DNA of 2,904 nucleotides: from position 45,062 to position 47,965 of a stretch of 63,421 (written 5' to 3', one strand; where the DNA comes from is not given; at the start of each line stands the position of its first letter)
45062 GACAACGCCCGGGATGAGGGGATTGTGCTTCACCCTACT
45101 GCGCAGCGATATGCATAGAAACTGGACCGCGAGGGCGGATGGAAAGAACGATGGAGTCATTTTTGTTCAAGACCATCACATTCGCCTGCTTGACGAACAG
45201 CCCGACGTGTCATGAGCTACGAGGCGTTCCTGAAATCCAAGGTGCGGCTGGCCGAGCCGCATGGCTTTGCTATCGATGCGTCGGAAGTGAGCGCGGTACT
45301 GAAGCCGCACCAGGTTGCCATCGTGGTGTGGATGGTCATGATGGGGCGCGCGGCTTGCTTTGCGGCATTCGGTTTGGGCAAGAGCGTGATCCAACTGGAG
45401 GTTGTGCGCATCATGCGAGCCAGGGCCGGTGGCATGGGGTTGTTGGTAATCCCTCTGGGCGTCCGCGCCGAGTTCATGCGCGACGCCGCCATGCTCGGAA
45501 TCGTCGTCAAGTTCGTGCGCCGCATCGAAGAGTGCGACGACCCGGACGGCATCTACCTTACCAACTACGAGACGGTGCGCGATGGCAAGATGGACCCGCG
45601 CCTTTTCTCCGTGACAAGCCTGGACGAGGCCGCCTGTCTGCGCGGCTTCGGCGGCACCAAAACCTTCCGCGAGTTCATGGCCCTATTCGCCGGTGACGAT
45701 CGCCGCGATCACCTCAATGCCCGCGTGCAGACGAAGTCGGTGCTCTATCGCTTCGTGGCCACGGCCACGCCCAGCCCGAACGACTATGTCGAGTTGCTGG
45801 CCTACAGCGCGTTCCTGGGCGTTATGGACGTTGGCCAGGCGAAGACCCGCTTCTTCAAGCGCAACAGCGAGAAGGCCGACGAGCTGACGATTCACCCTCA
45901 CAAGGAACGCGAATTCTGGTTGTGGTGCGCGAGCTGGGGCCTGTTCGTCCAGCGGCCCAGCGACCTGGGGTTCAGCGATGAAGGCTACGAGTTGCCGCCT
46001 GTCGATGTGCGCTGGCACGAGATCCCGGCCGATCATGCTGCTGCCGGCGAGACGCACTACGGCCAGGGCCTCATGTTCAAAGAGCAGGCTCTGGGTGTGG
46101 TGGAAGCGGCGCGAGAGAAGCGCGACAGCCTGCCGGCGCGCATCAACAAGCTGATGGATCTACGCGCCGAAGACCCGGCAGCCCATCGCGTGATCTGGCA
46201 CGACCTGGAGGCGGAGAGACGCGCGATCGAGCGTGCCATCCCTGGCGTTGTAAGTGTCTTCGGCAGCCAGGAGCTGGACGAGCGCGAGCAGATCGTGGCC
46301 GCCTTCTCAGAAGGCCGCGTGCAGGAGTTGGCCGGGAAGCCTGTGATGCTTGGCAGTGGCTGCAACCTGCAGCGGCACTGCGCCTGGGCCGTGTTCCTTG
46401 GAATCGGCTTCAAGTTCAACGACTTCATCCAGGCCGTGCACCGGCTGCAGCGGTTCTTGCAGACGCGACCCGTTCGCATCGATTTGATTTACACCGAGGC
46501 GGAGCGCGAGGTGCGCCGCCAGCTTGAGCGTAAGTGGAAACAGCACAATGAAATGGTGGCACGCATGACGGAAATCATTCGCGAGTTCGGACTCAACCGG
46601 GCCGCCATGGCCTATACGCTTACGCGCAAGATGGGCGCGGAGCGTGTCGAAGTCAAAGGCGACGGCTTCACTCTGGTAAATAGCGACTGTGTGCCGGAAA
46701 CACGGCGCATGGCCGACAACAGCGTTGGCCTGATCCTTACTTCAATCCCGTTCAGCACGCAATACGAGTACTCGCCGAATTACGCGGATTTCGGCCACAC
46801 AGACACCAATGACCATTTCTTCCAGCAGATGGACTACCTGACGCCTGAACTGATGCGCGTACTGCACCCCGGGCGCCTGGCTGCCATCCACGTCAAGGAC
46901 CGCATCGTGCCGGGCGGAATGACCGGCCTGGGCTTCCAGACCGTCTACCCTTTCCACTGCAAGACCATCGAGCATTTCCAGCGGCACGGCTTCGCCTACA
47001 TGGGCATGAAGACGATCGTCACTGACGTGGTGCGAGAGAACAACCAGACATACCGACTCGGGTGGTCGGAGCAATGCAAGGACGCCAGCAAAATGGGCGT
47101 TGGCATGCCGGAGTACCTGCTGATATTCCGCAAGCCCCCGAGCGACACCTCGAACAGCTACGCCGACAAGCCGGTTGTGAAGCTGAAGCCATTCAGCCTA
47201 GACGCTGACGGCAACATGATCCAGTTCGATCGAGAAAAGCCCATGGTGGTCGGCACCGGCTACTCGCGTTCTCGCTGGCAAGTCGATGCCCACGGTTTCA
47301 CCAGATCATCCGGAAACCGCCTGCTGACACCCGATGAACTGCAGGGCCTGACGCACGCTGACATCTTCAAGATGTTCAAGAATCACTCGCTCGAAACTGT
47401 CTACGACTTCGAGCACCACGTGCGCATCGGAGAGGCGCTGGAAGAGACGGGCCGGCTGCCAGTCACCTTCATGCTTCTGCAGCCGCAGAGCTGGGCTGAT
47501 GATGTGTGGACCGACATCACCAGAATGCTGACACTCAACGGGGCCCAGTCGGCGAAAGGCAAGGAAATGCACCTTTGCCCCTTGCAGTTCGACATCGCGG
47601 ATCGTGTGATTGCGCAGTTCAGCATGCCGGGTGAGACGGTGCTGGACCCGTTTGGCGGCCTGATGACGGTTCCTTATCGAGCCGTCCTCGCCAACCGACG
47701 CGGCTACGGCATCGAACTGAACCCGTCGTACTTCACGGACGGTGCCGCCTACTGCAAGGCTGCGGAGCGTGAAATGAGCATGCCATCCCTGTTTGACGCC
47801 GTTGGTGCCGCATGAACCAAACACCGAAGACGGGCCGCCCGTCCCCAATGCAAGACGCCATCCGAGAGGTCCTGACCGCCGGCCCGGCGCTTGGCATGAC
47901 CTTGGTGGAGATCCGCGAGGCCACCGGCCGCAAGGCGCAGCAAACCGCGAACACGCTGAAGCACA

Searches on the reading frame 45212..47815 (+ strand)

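Call 11: search_protein_families(library=phrogs, proteins=[window:45212-47815:+], max_evalue=0.001)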
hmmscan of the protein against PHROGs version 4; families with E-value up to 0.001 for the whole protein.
window:45212-47815:+ (867 aa): 8 families
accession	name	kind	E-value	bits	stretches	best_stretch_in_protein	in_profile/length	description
phrog_16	-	DNA, RNA and nucleotide metabolism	4.7e-117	393.5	1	26-864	269-925/986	DNA helicase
phrog_67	-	other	2.9e-27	97.1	1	432-857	76-352/743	DNA methyltransferase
phrog_62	-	DNA, RNA and nucleotide metabolism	7.7e-26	90.9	1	27-462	694-1146/1881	DNA helicase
phrog_31240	-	unknown function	6.5e-21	75.4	2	831-866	52-87/89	-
phrog_498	-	other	3.4e-06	26.9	1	782-841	354-413/633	DNA methyltransferase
phrog_6025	-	other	1.8e-05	25.4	1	482-567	8-89/192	DNA methyltransferase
phrog_11354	-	unknown function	0.00026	21.7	1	362-450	16-106/116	-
phrog_12517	-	unknown function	0.00087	19.5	0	795-838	94-137/316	-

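Call 12: search_protein_families(library=pfam, proteins=[window:45212-47815:+], max_evalue=0.001)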
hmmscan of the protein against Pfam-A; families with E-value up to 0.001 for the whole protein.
window:45212-47815:+ (867 aa): 1 family
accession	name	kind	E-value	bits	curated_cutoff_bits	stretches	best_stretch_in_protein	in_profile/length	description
PF01555.25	N6_N4_Mtase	-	2.3e-10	41.2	26.7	1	506-842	2-217/221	DNA methylase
